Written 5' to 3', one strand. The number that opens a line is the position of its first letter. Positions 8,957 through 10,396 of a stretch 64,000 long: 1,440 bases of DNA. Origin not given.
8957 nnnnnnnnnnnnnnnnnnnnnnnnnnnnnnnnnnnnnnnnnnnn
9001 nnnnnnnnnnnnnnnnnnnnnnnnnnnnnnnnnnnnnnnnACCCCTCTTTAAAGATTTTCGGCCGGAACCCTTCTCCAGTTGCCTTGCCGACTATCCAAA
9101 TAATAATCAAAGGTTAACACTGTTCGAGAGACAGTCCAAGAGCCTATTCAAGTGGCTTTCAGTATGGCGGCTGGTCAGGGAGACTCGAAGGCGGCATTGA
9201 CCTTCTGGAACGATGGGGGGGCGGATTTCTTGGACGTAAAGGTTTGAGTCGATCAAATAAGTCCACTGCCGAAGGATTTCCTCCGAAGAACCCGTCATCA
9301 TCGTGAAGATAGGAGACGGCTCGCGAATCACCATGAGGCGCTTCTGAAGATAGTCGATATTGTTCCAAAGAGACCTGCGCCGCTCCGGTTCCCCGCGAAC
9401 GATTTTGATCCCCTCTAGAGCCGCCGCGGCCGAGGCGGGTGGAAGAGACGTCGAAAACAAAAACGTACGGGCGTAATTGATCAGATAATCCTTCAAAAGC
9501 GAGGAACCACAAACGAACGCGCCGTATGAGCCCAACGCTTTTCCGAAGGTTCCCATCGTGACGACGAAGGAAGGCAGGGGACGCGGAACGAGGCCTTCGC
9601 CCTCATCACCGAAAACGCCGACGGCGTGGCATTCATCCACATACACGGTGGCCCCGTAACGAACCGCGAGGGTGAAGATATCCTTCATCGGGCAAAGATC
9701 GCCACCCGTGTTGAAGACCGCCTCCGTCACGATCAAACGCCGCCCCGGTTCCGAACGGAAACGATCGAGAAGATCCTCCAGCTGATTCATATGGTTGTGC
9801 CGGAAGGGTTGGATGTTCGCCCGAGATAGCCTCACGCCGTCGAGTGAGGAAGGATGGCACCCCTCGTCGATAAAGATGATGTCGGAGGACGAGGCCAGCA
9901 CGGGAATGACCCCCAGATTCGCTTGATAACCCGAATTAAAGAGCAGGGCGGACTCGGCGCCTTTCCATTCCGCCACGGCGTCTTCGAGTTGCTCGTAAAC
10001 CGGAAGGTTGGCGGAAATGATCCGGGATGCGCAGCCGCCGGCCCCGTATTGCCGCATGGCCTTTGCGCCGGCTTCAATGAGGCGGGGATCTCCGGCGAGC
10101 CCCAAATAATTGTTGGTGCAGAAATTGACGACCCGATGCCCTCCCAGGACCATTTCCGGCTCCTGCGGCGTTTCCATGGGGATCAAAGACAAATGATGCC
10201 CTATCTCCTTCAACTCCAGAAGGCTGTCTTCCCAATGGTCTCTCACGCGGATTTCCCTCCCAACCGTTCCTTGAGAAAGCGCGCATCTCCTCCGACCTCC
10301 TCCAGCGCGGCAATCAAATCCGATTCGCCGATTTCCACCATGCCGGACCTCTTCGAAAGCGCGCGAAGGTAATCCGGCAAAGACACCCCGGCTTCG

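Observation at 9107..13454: Cryptic small-molecule operon: TylF-like O-methyltransferase, P-family gene, DmpG-like aldolase, BioF-like alpha-oxoamine synthase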

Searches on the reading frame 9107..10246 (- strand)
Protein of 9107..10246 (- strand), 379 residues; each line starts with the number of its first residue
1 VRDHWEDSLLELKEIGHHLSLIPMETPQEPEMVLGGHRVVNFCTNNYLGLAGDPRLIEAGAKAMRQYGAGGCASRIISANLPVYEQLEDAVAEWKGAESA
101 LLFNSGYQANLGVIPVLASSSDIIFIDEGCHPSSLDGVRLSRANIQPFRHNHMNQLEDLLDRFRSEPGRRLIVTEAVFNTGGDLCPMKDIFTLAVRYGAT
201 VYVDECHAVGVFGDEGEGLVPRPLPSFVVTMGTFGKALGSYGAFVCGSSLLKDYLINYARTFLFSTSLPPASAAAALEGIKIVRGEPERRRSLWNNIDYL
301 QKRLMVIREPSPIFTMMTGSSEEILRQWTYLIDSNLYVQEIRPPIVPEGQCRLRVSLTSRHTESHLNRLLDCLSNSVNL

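Call 4: search_protein_families(library=pfam, proteins=[window:9107-10246:-], max_evalue=0.01)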
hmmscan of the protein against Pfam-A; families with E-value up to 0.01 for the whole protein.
window:9107-10246:- (379 aa): 4 families
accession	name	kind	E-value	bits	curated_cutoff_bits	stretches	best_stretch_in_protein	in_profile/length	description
PF00155.27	Aminotran_1_2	-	4.6e-50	171.3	19.7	1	39-371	3-359/361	Aminotransferase class I and II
PF01212.27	Beta_elim_lyase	-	8.3e-07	29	27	1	79-206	29-170/288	Beta-eliminating lyase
PF01053.26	Cys_Met_Meta_PP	-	0.00018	20.7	27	1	82-212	52-181/381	Cys/Met metabolism PLP-dependent enzyme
PF00266.25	Aminotran_5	-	0.0086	15.5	21.5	0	84-210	45-181/371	Aminotransferase class-V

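Call 5: search_protein_families(library=ncbifam, proteins=[window:9107-10246:-], max_evalue=0.01)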
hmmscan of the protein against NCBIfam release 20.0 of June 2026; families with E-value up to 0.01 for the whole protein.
window:9107-10246:- (379 aa): 17 families
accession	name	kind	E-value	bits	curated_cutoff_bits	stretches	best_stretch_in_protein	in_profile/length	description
TIGR00858.1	bioF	equivalog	7.9e-111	370.3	426.45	1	23-373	7-364/365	8-amino-7-oxononanoate synthase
TIGR01825.1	gly_Cac_T_rel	subfamily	8.4e-89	297.9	535.4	1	7-374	3-376/385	BioF/Kbl family PLP-dependent acyltransferase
NF005394.0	PRK06939.1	equivalog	7.6e-85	285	460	1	3-373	7-387/397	glycine C-acetyltransferase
NF047599.1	SerpalmtaseBetaP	equivalog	1.2e-81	274.4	500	1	12-374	17-387/394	serine palmitoyltransferase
NF047600.1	SerpalmtaseCFB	equivalog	1.2e-78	264.5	640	1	12-375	18-387/395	serine palmitoyltransferase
TIGR01822.1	2am3keto_CoA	equivalog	1.8e-69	234.5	493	1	7-373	7-383/393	glycine C-acetyltransferase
TIGR01821.1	5aminolev_synth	equivalog_domain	5.9e-69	232.9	338.55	1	36-374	44-391/402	5-aminolevulinate synthase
NF047603.1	SerpalmtaseAlphaP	equivalog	6.3e-66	222.7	670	1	24-372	31-388/399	serine palmitoyltransferase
NF005526.0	PRK07179.1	equivalog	2.8e-50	171.1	428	1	39-375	56-394/407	alpha-hydroxyketone-type quorum-sensing autoinducer synthase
NF005697.0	PRK07505.1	subfamily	2.4e-44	151.6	342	1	35-376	46-398/405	hypothetical protein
NF004608.1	PRK05937.1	equivalog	2.1e-42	145.2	399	1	38-314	3-291/366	8-amino-7-oxononanoate synthase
TIGR03588.1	PseC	equivalog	0.00052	19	423.5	1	83-211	31-162/380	UDP-4-amino-4,6-dideoxy-N-acetyl-beta-L-altrosamine transaminase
NF005758.0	PRK07582.1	equivalog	0.00056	18.8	440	1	80-208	54-177/372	cystathionine gamma-lyase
TIGR01328.1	met_gam_lyase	equivalog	0.0031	16.5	549.7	1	72-209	52-185/391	methionine gamma-lyase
NF005263.0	PRK06767.1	equivalog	0.0051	15.8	617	1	82-208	61-186/392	methionine gamma-lyase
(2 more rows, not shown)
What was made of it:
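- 9107..10246 (-): AOS*: a BioF-derived PLP-dependent alpha-oxoamine synthase (379 aa, GTG start within GTGA at 10246-10243). PF00155 (call 4). bioF model 370 bits against a 426 cut-off (call 5).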

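Call 28: search_solved_structures(query=window:9107-10246:-, max_evalue=1e-20, show_alignments=1)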
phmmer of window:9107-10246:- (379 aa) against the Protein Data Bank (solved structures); distinct sequences matched with E-value up to 1e-20: 54.
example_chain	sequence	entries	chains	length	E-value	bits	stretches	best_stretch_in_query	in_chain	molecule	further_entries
8s1y_A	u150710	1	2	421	2.6e-73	250.3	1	6-372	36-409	8-amino-7-oxononanoate synthase/2-amino-3-ketobutyrate coenzyme A ligase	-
7poa_A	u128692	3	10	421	6.9e-73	249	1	6-372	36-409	8-amino-7-oxononanoate synthase/2-amino-3-ketobutyrate coenzyme A ligase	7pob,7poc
3a2b_A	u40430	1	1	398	7.2e-67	229.2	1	11-371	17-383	Serine palmitoyltransferase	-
8guh_A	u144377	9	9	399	7.3e-67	229.1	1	11-371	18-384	Serine palmitoyltransferase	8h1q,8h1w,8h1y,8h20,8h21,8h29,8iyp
2w8t_A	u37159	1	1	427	1.8e-61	211.4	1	24-371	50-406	SERINE PALMITOYLTRANSFERASE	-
6onn_A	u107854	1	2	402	1.3e-60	208.6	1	6-373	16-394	8-amino-7-oxononanoate synthase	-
2x8u_A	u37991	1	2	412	2.6e-60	207.6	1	30-373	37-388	SERINE PALMITOYLTRANSFERASE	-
5vnx_A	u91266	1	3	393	3.5e-60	207.2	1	29-373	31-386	8-amino-7-oxononanoate synthase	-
2w8v_A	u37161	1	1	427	6.1e-60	206.4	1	24-371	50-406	SERINE PALMITOYLTRANSFERASE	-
2w8u_A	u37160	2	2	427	6.1e-60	206.4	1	24-371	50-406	SERINE PALMITOYLTRANSFERASE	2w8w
2jgt_A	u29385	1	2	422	7.6e-60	206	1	24-371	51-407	SERINE PALMITOYLTRANSFERASE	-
2jg2_A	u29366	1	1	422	8.1e-60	206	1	24-371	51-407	SERINE PALMITOYLTRANSFERASE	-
2w8j_A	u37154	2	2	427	8.4e-60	205.9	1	24-371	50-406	SERINE PALMITOYLTRANSFERASE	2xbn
4bmk_A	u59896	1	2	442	6.4e-59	203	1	24-371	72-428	SERINE PALMITOYLTRANSFERASE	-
5jay_A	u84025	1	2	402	2.8e-58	200.9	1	21-370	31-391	8-amino-7-oxononanoate synthase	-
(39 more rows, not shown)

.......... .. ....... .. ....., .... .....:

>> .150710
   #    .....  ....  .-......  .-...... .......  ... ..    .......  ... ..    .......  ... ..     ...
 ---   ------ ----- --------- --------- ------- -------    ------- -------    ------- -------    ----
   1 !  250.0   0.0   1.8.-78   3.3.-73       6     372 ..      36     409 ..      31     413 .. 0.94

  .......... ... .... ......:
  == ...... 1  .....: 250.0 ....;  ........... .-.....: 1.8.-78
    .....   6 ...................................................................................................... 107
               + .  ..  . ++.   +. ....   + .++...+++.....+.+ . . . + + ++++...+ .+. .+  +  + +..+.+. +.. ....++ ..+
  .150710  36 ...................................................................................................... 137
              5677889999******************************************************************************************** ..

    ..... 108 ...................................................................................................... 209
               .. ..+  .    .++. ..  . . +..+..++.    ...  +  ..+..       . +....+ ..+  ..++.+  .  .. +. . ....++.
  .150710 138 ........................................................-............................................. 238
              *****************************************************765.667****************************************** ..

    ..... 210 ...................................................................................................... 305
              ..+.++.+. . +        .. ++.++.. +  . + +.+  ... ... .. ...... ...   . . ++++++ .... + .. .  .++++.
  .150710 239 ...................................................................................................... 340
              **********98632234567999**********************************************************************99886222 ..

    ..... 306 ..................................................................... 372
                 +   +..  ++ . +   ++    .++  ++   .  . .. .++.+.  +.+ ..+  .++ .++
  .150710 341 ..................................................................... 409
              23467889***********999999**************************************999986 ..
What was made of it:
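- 9107..10246 (-): Best PDB match is Thermus AOS 7poa/8s1y (call 28).
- On BioF (8-amino-7-oxononanoate synthase, NCBIfam TIGR00858 equivalog): Aligned to ThAOS over residues 6-372 (call 28).
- Closest known: BioF, 8-amino-7-oxononanoate synthase. Same: The best model and the best PDB hits belong to this family (calls 5, 28).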

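Call 31: find_homologous_proteins(query=window:9107-10246:-, max_evalue=1e-30)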
Query window:9107-10246:- (379 aa): 6255 proteins with E <= 1e-30 among 8000 candidates; the best 120 are listed.
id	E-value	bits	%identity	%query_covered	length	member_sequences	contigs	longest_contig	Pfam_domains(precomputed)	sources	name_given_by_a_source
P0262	4.4e-239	811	100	94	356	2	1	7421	PF00155.28,PF01212.28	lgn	-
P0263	1.1e-171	589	66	99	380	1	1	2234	PF00155.28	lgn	-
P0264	1.3e-121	424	51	99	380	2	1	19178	PF00155.28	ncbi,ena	-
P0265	1.7e-118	414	53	98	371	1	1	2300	PF00155.28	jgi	jgi:8-amino-7-oxononanoate synthase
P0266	1.9e-115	404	50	97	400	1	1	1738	PF00155.28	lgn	-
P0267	2.5e-115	404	50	98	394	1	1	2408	PF00155.28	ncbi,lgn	-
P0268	6.6e-113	396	51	97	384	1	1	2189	PF00155.28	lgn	-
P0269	1.8e-112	394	51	98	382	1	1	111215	PF00155.28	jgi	jgi:8-amino-7-oxononanoate synthase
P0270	1.5e-111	391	50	98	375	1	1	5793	PF00155.28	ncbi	-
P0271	8.1e-111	389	51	97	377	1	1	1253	PF00155.28,PF01053.27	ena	-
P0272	5.5e-110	386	51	96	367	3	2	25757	PF00155.28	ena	-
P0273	5.6e-110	386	49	97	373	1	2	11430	PF00155.28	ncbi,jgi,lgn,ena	-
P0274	8.0e-110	385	51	98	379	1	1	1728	PF00155.28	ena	-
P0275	1.5e-109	384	49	98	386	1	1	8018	PF00155.28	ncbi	-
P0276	2.8e-109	384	47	98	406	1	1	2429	PF00155.28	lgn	-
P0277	3.3e-109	383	48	96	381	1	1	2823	PF00155.28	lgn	-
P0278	3.6e-109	383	48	98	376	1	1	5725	PF00155.28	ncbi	-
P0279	3.7e-108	380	48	98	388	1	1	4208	PF00155.28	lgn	-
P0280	9.9e-106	372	48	98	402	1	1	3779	PF00155.28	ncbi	-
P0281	1.7e-105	371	49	89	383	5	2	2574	PF00155.28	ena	-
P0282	8.8e-105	369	51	89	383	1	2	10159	PF00155.28,PF01053.27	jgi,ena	-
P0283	1.8e-104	368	46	98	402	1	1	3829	PF00155.28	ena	-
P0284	2.1e-104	368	48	98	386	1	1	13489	PF00155.28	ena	-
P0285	2.2e-104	368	48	98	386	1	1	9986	PF00155.28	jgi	-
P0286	5.7e-103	363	48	97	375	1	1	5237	PF00155.28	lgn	-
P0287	8.5e-101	356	46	98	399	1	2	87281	PF00155.28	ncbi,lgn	-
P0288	2.4e-100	354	49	87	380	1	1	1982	PF00155.28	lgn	-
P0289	9.9e-100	352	48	99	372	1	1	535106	PF00155.28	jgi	-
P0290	3.3e-99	351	47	97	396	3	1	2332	PF00155.28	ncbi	-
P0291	8.7e-98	346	47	97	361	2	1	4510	PF00155.28,PF01053.27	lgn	-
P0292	5.5e-97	343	45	98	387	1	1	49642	PF00155.28,PF00202.28,PF00266.26,PF01053.27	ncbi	-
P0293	1.9e-94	335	44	98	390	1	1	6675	PF00155.28,PF01053.27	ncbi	-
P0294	5.5e-93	330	46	97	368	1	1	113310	PF00155.28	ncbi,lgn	-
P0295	6.3e-93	330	46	98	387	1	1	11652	PF00155.28,PF01053.27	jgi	jgi:8-amino-7-oxononanoate synthase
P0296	1.9e-92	328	43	98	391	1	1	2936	PF00155.28,PF01212.28,PF01053.27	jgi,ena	-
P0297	5.2e-92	327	43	99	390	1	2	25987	PF00155.28,PF01053.27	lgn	-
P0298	5.8e-92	327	45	94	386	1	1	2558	PF00155.28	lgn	-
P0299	8.4e-92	326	42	100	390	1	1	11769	PF00155.28,PF01053.27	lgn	-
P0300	1.4e-91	325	45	98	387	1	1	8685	PF00155.28,PF01053.27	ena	-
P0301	1.4e-91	325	43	99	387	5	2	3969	PF00155.28,PF01212.28,PF01053.27,PF01041.24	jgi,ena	jgi:8-amino-7-oxononanoate synthase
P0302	1.7e-91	325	44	97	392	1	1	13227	PF00155.28,PF01053.27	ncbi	-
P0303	2.6e-91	325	46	92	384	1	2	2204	PF00155.28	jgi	jgi:8-amino-7-oxononanoate synthase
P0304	3.6e-91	324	44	97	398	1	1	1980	PF00155.28,PF01053.27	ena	-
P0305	4.5e-91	324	43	99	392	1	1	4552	PF00155.28,PF01212.28,PF01053.27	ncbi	-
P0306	4.6e-91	324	45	98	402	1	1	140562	PF00155.28,PF01053.27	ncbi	-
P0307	5.5e-91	323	45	96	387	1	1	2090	PF00155.28,PF01053.27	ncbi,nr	ncbi:MAG TPA: 8-amino-7-oxononanoate synthase [Candidatus Binatia bacterium]|nr:8-amino-7-oxononanoa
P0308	5.7e-91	323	45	98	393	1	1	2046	PF00155.28,PF01053.27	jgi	jgi:glycine C-acetyltransferase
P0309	6.0e-91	323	44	97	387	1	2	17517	PF00155.28,PF01212.28,PF01053.27,PF01041.24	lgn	-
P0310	6.7e-91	323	44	99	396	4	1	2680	PF00155.28,PF01053.27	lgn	-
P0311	6.8e-91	323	44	97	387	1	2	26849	PF00155.28,PF01053.27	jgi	jgi:8-amino-7-oxononanoate synthase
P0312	7.2e-91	323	44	99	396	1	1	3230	PF00155.28,PF01053.27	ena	-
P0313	7.5e-91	323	44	98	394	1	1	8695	PF00155.28,PF01053.27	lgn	-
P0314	8.0e-91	323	45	94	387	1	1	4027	PF00155.28,PF01053.27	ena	-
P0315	1.1e-90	322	45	96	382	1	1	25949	PF00155.28,PF01212.28,PF01053.27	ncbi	-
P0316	1.3e-90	322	45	96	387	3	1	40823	PF00155.28,PF01053.27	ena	-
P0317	1.3e-90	322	44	97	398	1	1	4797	PF00155.28,PF01053.27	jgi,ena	-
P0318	1.8e-90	322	44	99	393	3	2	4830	PF00155.28,PF01053.27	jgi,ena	jgi:8-amino-7-oxononanoate synthase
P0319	1.8e-90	322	45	98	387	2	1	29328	PF00155.28,PF01053.27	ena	-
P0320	1.9e-90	322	44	99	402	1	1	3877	PF00155.28,PF00266.26,PF01212.28,PF01053.27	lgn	-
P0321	1.9e-90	322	44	94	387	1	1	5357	PF00155.28,PF01053.27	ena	-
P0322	2.3e-90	321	44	99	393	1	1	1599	PF00155.28,PF01053.27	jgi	-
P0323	2.5e-90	321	45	96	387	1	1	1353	PF00155.28,PF01053.27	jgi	-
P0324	2.7e-90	321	44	98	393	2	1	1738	PF00155.28,PF00266.26,PF01053.27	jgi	jgi:8-amino-7-oxononanoate synthase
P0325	2.8e-90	321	44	97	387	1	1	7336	PF00155.28,PF01053.27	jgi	-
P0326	2.8e-90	321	44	97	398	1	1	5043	PF00155.28,PF01053.27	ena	-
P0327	2.8e-90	321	44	97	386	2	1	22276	PF00155.28,PF00266.26,PF01053.27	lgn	-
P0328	3.1e-90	321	44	97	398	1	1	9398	PF00155.28,PF01053.27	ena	-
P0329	3.2e-90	321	44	99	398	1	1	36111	PF00155.28,PF01212.28,PF01053.27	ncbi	-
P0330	4.1e-90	321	45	98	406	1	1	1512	PF00155.28,PF01053.27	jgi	jgi:glycine C-acetyltransferase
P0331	5.0e-90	320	44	97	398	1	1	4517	PF00155.28,PF01053.27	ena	-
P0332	5.0e-90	320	45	91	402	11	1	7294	PF00155.28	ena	-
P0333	5.4e-90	320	44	98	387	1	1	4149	PF00155.28,PF01053.27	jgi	jgi:8-amino-7-oxononanoate synthase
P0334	6.6e-90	320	41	97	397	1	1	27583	PF00155.28,PF00266.26,PF01053.27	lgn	-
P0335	6.6e-90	320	46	89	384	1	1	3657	PF00155.28,PF01212.28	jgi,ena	-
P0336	6.7e-90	320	44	97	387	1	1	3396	PF00155.28,PF01053.27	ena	-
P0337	8.2e-90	320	43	97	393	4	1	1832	PF00155.28,PF01053.27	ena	-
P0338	9.5e-90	319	44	97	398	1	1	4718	PF00155.28,PF01053.27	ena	-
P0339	9.7e-90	319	44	96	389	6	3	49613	PF00155.28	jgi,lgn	jgi:8-amino-7-oxononanoate synthase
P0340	1.0e-89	319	44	97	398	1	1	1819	PF00155.28,PF01053.27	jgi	jgi:glycine C-acetyltransferase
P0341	1.0e-89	319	43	99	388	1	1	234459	PF00155.28,PF01053.27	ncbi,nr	ncbi:MAG TPA: 8-amino-7-oxononanoate synthase [Candidatus Acidoferrales bacterium]|nr:8-amino-7-oxon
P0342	1.2e-89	319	44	98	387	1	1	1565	PF00155.28,PF01053.27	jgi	-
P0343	1.3e-89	319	45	96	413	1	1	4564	PF00155.28,PF01053.27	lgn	-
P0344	1.3e-89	319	45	94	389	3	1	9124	PF00155.28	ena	-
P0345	1.3e-89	319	43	98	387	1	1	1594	PF00155.28,PF01053.27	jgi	-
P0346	1.4e-89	319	44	97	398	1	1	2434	PF00155.28,PF01053.27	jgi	jgi:8-amino-7-oxononanoate synthase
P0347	1.6e-89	319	43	97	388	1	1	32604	PF00155.28,PF01053.27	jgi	-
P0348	1.6e-89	319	44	98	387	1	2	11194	PF00155.28,PF01053.27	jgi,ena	jgi:8-amino-7-oxononanoate synthase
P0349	1.6e-89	319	44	98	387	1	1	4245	PF00155.28,PF01053.27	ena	-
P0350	1.6e-89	319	44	98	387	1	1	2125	PF00155.28,PF01053.27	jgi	jgi:8-amino-7-oxononanoate synthase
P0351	1.7e-89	319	44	98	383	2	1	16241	PF00155.28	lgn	-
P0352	1.8e-89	318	44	97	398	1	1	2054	PF00155.28,PF01053.27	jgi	-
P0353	1.8e-89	318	44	97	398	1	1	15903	PF00155.28,PF01053.27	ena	-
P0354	2.1e-89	318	44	97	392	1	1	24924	PF00155.28,PF01053.27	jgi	-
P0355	2.6e-89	318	43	98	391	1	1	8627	PF00155.28,PF00266.26,PF01212.28,PF01053.27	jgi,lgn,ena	-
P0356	2.6e-89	318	44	97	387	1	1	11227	PF00155.28,PF01053.27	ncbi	-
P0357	2.7e-89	318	44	97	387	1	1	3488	PF00155.28,PF01053.27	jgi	-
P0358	2.7e-89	318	44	97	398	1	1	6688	PF00155.28,PF01053.27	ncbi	-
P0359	2.8e-89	318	44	97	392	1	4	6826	PF00155.28,PF01053.27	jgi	jgi:glycine C-acetyltransferase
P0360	3.0e-89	318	45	92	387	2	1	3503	PF00155.28,PF01053.27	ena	-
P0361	3.6e-89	317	44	97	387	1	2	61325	PF00155.28,PF01053.27,PF01041.24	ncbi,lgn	ncbi:MAG: 8-amino-7-oxononanoate synthase [Candidatus Binatia bacterium]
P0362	3.7e-89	317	44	98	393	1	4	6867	PF00155.28,PF01053.27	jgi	jgi:8-amino-7-oxononanoate synthase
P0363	4.1e-89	317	44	98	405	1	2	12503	PF00155.28,PF01053.27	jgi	-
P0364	4.2e-89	317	44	97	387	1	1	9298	PF00155.28,PF01053.27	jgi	-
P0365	4.3e-89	317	43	98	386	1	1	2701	PF00155.28,PF01212.28,PF01053.27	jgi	-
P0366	4.5e-89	317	44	97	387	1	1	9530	PF00155.28,PF01053.27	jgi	jgi:8-amino-7-oxononanoate synthase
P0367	5.0e-89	317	44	98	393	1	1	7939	PF00155.28,PF01053.27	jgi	jgi:8-amino-7-oxononanoate synthase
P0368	5.3e-89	317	43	97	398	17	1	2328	PF00155.28,PF01053.27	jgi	jgi:8-amino-7-oxononanoate synthase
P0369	6.1e-89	317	43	97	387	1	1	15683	PF00155.28,PF01053.27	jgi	jgi:8-amino-7-oxononanoate synthase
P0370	6.5e-89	317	45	98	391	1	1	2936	PF00155.28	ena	-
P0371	6.9e-89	317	43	97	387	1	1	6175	PF00155.28,PF01053.27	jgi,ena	-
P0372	7.7e-89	316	44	96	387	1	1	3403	PF00155.28,PF01053.27,PF01041.24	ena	-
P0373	8.9e-89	316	41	99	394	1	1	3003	PF00155.28,PF00266.26,PF01053.27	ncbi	-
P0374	9.0e-89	316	45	97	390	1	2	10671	PF00155.28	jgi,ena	-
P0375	1.0e-88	316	44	96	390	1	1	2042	PF00155.28,PF00266.26,PF01053.27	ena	-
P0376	1.1e-88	316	43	96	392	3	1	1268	PF00155.28,PF01053.27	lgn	-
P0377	1.2e-88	316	43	94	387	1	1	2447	PF00155.28,PF01053.27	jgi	jgi:glycine C-acetyltransferase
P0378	1.2e-88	316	47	89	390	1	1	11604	PF00155.28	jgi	jgi:8-amino-7-oxononanoate synthase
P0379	1.3e-88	316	44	97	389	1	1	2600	PF00155.28,PF01212.28,PF01053.27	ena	-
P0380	1.4e-88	315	44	98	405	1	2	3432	PF00155.28,PF00266.26,PF01053.27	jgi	jgi:8-amino-7-oxononanoate synthase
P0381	1.4e-88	315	44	98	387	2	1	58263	PF00155.28,PF01053.27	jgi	jgi:8-amino-7-oxononanoate synthase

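Call 33: find_encoding_contigs(protein=P0264, flank=8000, max_places=2)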
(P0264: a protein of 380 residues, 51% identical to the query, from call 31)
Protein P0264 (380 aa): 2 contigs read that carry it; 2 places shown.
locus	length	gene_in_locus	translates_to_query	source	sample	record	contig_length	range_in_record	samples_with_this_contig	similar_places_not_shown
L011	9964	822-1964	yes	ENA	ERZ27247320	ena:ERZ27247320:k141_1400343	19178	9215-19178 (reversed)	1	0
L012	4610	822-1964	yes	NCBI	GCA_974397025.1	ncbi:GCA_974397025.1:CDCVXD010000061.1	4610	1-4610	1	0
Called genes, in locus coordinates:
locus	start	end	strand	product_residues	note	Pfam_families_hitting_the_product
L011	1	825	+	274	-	?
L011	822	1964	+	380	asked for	PF00155:Aminotran_1_2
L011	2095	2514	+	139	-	-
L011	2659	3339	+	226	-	-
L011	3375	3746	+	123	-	-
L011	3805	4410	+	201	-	-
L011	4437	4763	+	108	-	-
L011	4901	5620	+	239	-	-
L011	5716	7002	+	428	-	PF13483:Lactamase_B_3, PF12706:Lactamase_B_2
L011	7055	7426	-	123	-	-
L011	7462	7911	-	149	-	PF04677:CwfJ_C_1 (weak), PF11969:DcpS_C, PF01230:HIT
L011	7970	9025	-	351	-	PF00291:PALP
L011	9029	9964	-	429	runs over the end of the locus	PF03447:NAD_binding_3, PF00742:Homoserine_dh, PF01842:ACT, PF22629:ACT_AHAS_ss (weak)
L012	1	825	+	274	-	?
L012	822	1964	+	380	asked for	PF00155:Aminotran_1_2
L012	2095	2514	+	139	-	-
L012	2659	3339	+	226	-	-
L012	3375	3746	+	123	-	-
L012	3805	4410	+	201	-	-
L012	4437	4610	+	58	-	?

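Call 34: find_encoding_contigs(protein=P0269, flank=8000, max_places=2)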
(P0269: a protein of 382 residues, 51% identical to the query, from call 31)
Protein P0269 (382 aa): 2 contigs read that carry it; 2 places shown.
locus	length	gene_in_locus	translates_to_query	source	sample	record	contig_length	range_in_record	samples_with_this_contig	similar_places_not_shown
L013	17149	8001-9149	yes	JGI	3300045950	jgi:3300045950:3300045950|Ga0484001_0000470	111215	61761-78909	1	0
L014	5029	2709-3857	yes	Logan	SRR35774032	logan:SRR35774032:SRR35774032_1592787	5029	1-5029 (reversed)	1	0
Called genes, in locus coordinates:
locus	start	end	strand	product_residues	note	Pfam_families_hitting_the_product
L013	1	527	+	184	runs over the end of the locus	PF22769:DCD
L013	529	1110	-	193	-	PF00117:GATase, PF01174:SNO (faint), PF07685:GATase_3 (weak)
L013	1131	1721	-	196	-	PF00475:IGPD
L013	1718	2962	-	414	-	PF00815:Histidinol_dh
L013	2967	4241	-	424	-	PF00275:EPSP_synthase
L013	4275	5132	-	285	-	PF17827:PrmC_N, PF01170:UPF0020, PF05175:MTS, PF06325:PrmA, PF13847:Methyltransf_31, PF08241:Methyltransf_11, PF08242:Methyltransf_12, PF13649:Methyltransf_25, +4 more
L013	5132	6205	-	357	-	PF03462:PCRF, PF00472:RF-1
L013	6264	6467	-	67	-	PF01197:Ribosomal_L31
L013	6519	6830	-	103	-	-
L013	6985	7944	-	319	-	PF04055:Radical_SAM, PF06968:BATS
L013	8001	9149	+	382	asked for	PF00155:Aminotran_1_2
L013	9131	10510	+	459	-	PF00202:Aminotran_3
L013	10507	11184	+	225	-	PF01656:CbiA, PF13500:AAA_26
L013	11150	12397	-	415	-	-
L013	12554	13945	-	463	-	PF01053:Cys_Met_Meta_PP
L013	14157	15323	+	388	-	PF00155:Aminotran_1_2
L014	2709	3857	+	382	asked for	PF00155:Aminotran_1_2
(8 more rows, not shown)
